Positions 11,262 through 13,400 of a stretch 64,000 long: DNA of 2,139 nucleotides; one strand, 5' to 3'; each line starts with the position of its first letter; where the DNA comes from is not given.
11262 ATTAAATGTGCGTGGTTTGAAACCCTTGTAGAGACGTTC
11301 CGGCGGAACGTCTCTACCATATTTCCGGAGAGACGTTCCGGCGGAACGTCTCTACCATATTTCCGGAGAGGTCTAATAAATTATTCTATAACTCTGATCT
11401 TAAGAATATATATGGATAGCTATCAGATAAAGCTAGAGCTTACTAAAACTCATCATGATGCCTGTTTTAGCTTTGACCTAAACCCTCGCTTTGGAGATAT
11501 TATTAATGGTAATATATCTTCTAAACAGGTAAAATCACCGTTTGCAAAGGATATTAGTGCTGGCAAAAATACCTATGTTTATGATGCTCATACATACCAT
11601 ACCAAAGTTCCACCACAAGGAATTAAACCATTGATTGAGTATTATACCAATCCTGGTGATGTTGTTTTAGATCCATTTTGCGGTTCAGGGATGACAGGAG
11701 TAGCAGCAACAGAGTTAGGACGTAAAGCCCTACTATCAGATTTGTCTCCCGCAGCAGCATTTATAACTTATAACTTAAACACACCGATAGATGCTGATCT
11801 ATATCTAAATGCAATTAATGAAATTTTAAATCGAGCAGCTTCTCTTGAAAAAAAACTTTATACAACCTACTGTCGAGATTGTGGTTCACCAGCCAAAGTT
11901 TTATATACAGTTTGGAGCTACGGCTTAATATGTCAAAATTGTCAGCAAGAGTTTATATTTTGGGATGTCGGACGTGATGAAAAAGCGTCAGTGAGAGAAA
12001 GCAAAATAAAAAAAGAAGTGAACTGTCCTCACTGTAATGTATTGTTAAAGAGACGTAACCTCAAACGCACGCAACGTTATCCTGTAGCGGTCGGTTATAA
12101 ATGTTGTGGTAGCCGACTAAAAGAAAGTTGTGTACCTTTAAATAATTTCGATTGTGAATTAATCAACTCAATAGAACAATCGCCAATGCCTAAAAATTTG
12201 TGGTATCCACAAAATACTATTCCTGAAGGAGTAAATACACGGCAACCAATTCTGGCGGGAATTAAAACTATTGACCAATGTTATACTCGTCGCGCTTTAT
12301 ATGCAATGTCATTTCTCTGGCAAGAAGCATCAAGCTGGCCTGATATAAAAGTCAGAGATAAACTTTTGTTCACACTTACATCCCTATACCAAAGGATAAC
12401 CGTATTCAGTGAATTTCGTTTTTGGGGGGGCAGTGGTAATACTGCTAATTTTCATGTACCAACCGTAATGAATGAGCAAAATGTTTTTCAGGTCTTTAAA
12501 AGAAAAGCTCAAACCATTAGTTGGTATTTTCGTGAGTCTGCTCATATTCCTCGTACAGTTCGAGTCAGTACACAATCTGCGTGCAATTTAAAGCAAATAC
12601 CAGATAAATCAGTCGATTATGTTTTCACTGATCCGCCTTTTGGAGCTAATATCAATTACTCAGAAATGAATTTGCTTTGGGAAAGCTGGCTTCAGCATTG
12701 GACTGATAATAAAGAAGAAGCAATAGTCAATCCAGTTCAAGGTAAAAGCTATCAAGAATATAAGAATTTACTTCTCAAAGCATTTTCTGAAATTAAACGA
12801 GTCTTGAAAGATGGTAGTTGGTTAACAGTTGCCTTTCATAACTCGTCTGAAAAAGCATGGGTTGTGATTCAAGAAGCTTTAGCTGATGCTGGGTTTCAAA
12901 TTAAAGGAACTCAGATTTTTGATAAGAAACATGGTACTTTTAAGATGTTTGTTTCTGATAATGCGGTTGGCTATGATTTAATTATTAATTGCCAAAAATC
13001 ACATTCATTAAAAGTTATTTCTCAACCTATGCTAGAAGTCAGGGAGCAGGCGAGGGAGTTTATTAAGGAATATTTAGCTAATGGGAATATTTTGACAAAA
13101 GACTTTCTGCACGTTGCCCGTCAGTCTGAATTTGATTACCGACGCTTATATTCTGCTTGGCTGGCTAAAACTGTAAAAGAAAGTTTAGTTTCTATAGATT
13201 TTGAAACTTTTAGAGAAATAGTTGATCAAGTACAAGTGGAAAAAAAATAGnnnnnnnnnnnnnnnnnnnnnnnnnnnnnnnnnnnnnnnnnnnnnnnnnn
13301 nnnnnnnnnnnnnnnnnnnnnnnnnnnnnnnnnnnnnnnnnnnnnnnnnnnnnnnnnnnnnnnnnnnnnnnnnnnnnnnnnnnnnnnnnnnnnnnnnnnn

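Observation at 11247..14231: Low-GC Type II RM island (atypical 612-aa MTase plus putative PD-ExK REase) preceded by a MITE, inserted between the fdxH-side of the nif cluster and a CBS gene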

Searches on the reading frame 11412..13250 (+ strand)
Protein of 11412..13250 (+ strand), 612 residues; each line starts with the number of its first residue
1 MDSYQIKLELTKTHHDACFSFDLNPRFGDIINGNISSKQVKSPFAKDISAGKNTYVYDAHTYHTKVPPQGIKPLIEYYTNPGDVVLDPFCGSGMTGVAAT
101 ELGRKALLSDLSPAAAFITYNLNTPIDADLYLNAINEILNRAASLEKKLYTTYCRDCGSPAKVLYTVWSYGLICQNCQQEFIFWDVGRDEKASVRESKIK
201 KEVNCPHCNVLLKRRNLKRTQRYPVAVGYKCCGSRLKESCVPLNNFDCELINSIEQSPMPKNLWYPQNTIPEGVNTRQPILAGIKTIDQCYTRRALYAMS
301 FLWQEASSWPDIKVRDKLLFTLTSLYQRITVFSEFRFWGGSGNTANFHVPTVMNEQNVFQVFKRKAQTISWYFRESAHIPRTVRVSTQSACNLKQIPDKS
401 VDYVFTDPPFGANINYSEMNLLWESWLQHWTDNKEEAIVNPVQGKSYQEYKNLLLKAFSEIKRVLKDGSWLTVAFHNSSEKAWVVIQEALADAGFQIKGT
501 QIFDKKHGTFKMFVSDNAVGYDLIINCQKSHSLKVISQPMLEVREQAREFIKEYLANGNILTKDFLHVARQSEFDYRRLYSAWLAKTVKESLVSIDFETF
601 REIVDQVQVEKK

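Call 3: search_protein_families(library=pfam, proteins=[window:11412-13250:+], max_evalue=0.01)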
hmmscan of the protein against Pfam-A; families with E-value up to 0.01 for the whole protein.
window:11412-13250:+ (612 aa): 6 families
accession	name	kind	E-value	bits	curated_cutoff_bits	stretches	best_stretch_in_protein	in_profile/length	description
PF01555.25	N6_N4_Mtase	-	1.7e-23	84.1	26.7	2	60-113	160-213/221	DNA methylase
PF01170.24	UPF0020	-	3.7e-08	33.8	22.3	0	375-419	97-140/197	RMKL-like, methyltransferase domain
PF23830.1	DUF7200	-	8.3e-05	23.4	27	0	566-607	38-81/89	Domain of unknown function (DUF7200)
PF03602.21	Cons_hypoth95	-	0.00016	21.8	24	0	382-428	93-143/182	Conserved hypothetical protein 95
PF02086.21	MethyltransfD12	-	0.001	19.3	22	0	82-113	21-52/253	D12 class N6 adenine-specific DNA methyltransferase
PF24093.1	DUF7377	-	0.0072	16.8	27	0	466-511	38-83/110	Domain of unknown function (DUF7377)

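Call 4: search_protein_families(library=ncbifam, proteins=[window:11412-13250:+], max_evalue=0.01)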
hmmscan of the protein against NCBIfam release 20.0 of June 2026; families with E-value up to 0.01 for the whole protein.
window:11412-13250:+ (612 aa): 6 families
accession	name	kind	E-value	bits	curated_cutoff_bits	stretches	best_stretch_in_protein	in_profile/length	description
NF010253.0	PRK13699.1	subfamily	8e-16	58.4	244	1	55-106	136-188/226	DNA methyltransferase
NF050803.1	DnaMtaseCcrMCaul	equivalog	4.2e-13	48.9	830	2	39-106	161-230/350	adenine-specific DNA-methyltransferase CcrM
NF042963.1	DUF1156_antiphage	equivalog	1.4e-12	46.6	1000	1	264-498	439-676/960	anti-phage-associated DUF1156 domain-containing protein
NF008572.0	PRK11524.1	equivalog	1.6e-10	40.6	292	2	62-107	194-240/294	adenine-specific DNA-methyltransferase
TIGR01177.1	TIGR01177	hypoth_equivalog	1.4e-06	27.9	316.55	0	81-111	182-212/330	TIGR01177 family methyltransferase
NF047738.1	antiphage_MADS2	equivalog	0.00027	19.3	720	1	376-441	420-484/654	methylation-associated defense system DNA methyltransferase MAD2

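Call 5: search_protein_families(library=padloc, proteins=[window:11412-13250:+], max_evalue=0.01)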
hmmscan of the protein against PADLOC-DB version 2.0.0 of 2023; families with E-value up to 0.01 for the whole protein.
window:11412-13250:+ (612 aa): 71 families (the best 25 are shown)
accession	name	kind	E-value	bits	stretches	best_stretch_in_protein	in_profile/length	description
PDLC02541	PglX|PglXI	-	1.8e-131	438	2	104-602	189-697/919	PglXI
PDLC03346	MTase_II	-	1.9e-93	312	3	161-531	359-738/1068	Type II methyltransferase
PDLC03312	MTase_II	-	2.9e-88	294.9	1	45-564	180-699/1344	Type II methyltransferase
PDLC03319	MTase_II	-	6.4e-28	95.8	2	254-538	138-431/503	Type II methyltransferase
PDLC03367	MTase_II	-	5.9e-26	89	1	48-497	8-444/633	Type II methyltransferase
PDLC03353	MTase_II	-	4.6e-21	73.5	2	387-513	14-126/260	Type II methyltransferase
PDLC03371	MTase_II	-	3.2e-19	67.5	2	60-106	188-235/260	Type II methyltransferase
PDLC03325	MTase_II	-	1.4e-18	64.9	2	384-478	276-363/426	Type II methyltransferase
PDLC03380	MTase_II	-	2.9e-17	61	2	55-130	30-105/393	Type II methyltransferase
PDLC03228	MTase_II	-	1.4e-16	59.1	1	56-113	137-195/227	Type II methyltransferase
PDLC03216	MTase_II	-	5.5e-15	53.2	2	38-105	168-237/364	Type II methyltransferase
PDLC03339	MTase_II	-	6.3e-15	52.8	1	61-129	209-278/399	Type II methyltransferase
PDLC03350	MTase_II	-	9.2e-14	49.5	2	72-112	244-284/312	Type II methyltransferase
PDLC03299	MTase_II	-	1e-13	49.5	2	61-111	194-245/296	Type II methyltransferase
PDLC03239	MTase_II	-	1.9e-13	48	1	56-152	65-163/442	Type II methyltransferase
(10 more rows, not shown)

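Call 7: search_solved_structures(query=window:11412-13250:+, max_evalue=0.01)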
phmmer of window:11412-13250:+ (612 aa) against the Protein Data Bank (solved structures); distinct sequences matched with E-value up to 0.01: 12.
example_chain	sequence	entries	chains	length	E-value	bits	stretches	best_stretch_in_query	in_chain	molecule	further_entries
6pbd_A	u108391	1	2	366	1.4e-09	40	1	59-107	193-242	Modification methylase CcrMI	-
1eg2_A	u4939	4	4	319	2.4e-06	29.3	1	63-115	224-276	MODIFICATION METHYLASE RSRI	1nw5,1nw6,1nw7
1nw8_A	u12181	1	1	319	8.6e-06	27.5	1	63-115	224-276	MODIFICATION METHYLASE RSRI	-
5hfj_A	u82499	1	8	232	3.4e-05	25.5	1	71-105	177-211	Adenine specific DNA methyltransferase (DpnA)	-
5hek_A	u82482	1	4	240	3.6e-05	25.4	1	71-105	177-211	Adenine specific DNA methyltransferase (DpnA)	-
8s9m_A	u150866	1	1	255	3.9e-05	25.3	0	78-113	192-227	DNA cytosine-N4 methyltransferase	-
8s9n_A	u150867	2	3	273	4.4e-05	25.1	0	78-113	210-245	DNA cytosine-N4 methyltransferase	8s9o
2zie_A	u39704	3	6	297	0.00014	23.5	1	69-116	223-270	Putative modification methylase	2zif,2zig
9c3u_A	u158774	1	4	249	0.00022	22.8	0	63-110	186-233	Methyltransferase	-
8urk_A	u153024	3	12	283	0.00023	22.8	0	63-112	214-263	Methyltransferase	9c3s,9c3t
1g60_A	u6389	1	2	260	0.00034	22.2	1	61-112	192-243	Adenine-specific Methyltransferase MboIIA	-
3cjt_A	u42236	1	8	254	0.0099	17.4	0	63-114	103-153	Ribosomal protein L11 methyltransferase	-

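Call 8: search_protein_families(library=phrogs, proteins=[window:11412-13250:+], max_evalue=1)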
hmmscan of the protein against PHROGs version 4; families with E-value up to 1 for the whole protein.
window:11412-13250:+ (612 aa): 18 families
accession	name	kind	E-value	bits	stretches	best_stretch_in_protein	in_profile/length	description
phrog_10183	-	other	9.1e-26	91.3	2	374-525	496-663/889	DNA methyltransferase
phrog_67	-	other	5e-24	86.4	2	71-113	291-333/743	DNA methyltransferase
phrog_498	-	other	8.2e-19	68.6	2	61-114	357-411/633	DNA methyltransferase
phrog_18146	-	other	5.3e-14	53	1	54-124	40-111/452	DNA methyltransferase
phrog_3008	-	other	2.6e-11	44.2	1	69-113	157-201/244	DNA methyltransferase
phrog_18293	-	other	7.9e-08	33.3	1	61-106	45-90/119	methyltransferase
phrog_6025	-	other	1.3e-07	32.4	1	392-515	22-120/192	DNA methyltransferase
phrog_16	-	DNA, RNA and nucleotide metabolism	2.3e-05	23.8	1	72-112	858-898/986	DNA helicase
phrog_23148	-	unknown function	7.7e-05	23.8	1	63-105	85-128/165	-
phrog_6952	-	other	0.00013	22.8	1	67-108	119-160/181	DNA methyltransferase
phrog_12517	-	unknown function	0.00041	20.6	1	75-114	99-138/316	-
phrog_8769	-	other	0.0015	19.3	1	78-105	8-35/71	methyltransferase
phrog_1822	-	unknown function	0.005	18.4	0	567-607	39-81/89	-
phrog_12862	-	unknown function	0.021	15.7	1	392-413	13-34/149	-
phrog_23085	-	unknown function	0.025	15.2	1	64-106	46-88/138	-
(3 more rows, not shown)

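Call 23: find_homologous_proteins(query=window:11412-13250:+)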
Query window:11412-13250:+ (612 aa): 6012 proteins with E <= 0.001 among 8000 candidates; the best 120 are listed.
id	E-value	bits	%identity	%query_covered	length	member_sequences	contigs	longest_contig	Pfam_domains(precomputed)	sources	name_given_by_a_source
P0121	0.0e+0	1313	91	100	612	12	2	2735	PF01170.25,PF01555.25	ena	-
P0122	0.0e+0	1140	79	100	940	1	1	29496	PF01170.25,PF01555.25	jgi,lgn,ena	jgi:DNA modification methylase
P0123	0.0e+0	1137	79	99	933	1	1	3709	PF01170.25,PF01555.25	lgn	-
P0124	0.0e+0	1116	76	100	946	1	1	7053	PF01170.25,PF01555.25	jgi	jgi:DNA modification methylase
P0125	0.0e+0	1115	76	100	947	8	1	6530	PF01170.25,PF01555.25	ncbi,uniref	ncbi:DNA methyltransferase [Nostoc piscinale]|uniref:DNA methyltransferase n=1 Tax=Nostoc piscinale 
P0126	0.0e+0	1100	76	100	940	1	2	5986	PF23830.2,PF01170.25,PF01555.25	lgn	-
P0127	1.7e-264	897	63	99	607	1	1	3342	PF01170.25,PF01555.25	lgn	-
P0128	3.2e-264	896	63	98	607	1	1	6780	PF01170.25,PF01555.25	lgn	-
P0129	3.8e-263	892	63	99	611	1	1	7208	PF01170.25,PF01555.25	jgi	jgi:DNA modification methylase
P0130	1.3e-261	887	64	96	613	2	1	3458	PF01170.25,PF01555.25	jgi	jgi:DNA modification methylase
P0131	1.7e-261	887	61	100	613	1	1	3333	PF01170.25,PF01555.25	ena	-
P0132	2.0e-261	887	63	95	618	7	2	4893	PF01170.25,PF01555.25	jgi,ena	jgi:adenine-specific DNA methylase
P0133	2.9e-261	886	61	99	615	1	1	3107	PF01170.25,PF01555.25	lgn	-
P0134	1.3e-260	884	65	96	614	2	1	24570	PF02086.22,PF01170.25,PF01555.25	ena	-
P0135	1.1e-259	881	63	95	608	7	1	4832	PF03602.22,PF01170.25,PF01555.25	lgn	-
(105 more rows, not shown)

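Call 82: predict_structure(alignment_id=A3)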
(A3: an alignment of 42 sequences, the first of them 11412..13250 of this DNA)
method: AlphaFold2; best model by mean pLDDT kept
length: 612 residues; sequences in the alignment: 42
mean_pLDDT: 84.8   pTM: 0.85
mean pLDDT of the five models: 84.8, 83.9, 82.7, 81.6, 80.8
residues with pLDDT >= 90: 315; 70-90: 210; 50-70: 62; < 50: 25
segments of 3 or more residues with pLDDT < 50: 1-11, 508-518
pLDDT, mean of each block of 10 residues (from residue 1): 39 81 92 88 84 53 66 95 94 88 95 88 92 98 97 90 93 95 91 80 94 89 92 72 95 93 92 71 88 95 97 94 84 73 62 92 91 86 94 94 89 57 88 82 84 96 96 83 90 93 65 46 89 74 90 86 67 84 87 86 91 81
secondary structure, 60 per line:
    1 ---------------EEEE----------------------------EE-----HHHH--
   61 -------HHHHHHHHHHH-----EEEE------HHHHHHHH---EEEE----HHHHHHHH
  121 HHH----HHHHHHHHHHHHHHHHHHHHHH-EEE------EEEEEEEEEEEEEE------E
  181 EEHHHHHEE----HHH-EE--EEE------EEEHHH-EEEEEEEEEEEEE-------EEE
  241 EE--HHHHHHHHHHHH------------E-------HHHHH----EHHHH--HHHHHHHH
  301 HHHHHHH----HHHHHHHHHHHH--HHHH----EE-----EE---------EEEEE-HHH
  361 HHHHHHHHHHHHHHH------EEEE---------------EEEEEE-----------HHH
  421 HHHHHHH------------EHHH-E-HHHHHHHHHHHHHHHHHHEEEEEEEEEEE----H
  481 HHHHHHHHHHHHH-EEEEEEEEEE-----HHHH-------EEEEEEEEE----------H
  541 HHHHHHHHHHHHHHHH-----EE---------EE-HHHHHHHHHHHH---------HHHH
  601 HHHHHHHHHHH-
elements in order: E16-19 H55-58 H68-78 E84-87 H94-101 E105-108 H113-123 H128-149 E151-153 E160-173 E180-182 H183-187 E202-204 E211-213 E218-230 E238-242 H245-256 H277-281 H287-290 H293-307 H312-323 H326-329 E352-356 H358-375 E382-385 E401-406 H418-427 H447-464 E465-475 H480-493 E495-504 H510-513 E521-529 H540-556 H576-587 H597-611

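Call 86: fold_search(model_id=the predicted structure, library=pdb)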
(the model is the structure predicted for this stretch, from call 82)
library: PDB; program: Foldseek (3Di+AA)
matches with E <= 10: 1137; with E <= 0.001: 27
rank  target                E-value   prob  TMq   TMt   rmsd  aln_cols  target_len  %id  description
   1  7wtt_q                4.1e-05  1.00  0.16  0.37  17.5       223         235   12  Cryo-EM structure of a human pre-40S ribosomal subunit - State RRP12-A1 (with CK1) (released 2022-10-19)
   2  6zxv_A                2.0e-04  1.00  0.14  0.25   6.1       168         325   17  Structure of Archaeoglobus fulgidus Trm11 m2G10 tRNA methyltransferase enzyme bound to sinefungin (released 2020-09-23)
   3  6cx6_B                2.1e-04  1.00  0.14  0.24   8.9       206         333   17  The structure of an As(III) S-adenosylmethionine methyltransferase with As(III) and S-adenosyl-L-homocysteine (SAH) (released 2018-06-27)
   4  5cvd_B                3.2e-04  1.00  0.15  0.35   6.4       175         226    7  Crystal structure of human NRMT1 in complex with alpha-N-dimethylated human CENP-A peptide (released 2015-11-25)
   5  6zxv_B                3.9e-04  1.00  0.15  0.26   5.6       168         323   17  Structure of Archaeoglobus fulgidus Trm11 m2G10 tRNA methyltransferase enzyme bound to sinefungin (released 2020-09-23)
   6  6kdq_A                3.9e-04  1.00  0.15  0.36   5.8       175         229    9  Crystal structure of human NRMT1 in complex with alpha-N-monomethylated human CENP-A peptide (released 2020-07-08)
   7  7wts_q                3.9e-04  1.00  0.16  0.38  16.9       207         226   12  Cryo-EM structure of a human pre-40S ribosomal subunit - State UTP14 (released 2022-10-19)
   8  6zxw_G                4.1e-04  1.00  0.15  0.27   5.5       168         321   16  Structure of Archaeoglobus fulgidus Trm11-Trm112 m2G10 tRNA methyltransferase complex bound to sinefungin (released 2020-09-23)
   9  3m6v_A                4.1e-04  0.99  0.15  0.19  20.9       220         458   14  Multi-site-specific 16S rRNA methyltransferase RsmF from Thermus thermophilus in space group P2 in complex with S-Aden (released 2010-03-31)
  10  7o9m_A1               4.9e-04  0.99  0.15  0.26   9.0       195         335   17  Human mitochondrial ribosome large subunit assembly intermediate with MTERF4-NSUN4, MRM2, MTG1 and the MALSU module (released 2021-06-30)
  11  5cvd_A                5.2e-04  1.00  0.15  0.36   5.8       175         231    8  Crystal structure of human NRMT1 in complex with alpha-N-dimethylated human CENP-A peptide (released 2015-11-25)
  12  7ss1_A                5.5e-04  1.00  0.15  0.38   6.3       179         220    9  The structure of NTMT1 in complex with compound GD433 (released 2022-11-16)
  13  7d8f                  5.5e-04  1.00  0.15  0.35   7.1       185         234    6  The crystal structure of ScNTM1 in complex with SAH (released 2021-05-26)
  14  5e1b_A                5.5e-04  1.00  0.14  0.33   6.7       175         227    9  Crystal structure of NRMT1 in complex with SPKRIA peptide (released 2015-10-28)
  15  2ex4_A                5.8e-04  1.00  0.14  0.35   7.5       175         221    9  Crystal Structure of Human methyltransferase AD-003 in complex with S-adenosyl-L-homocysteine (released 2005-11-15)
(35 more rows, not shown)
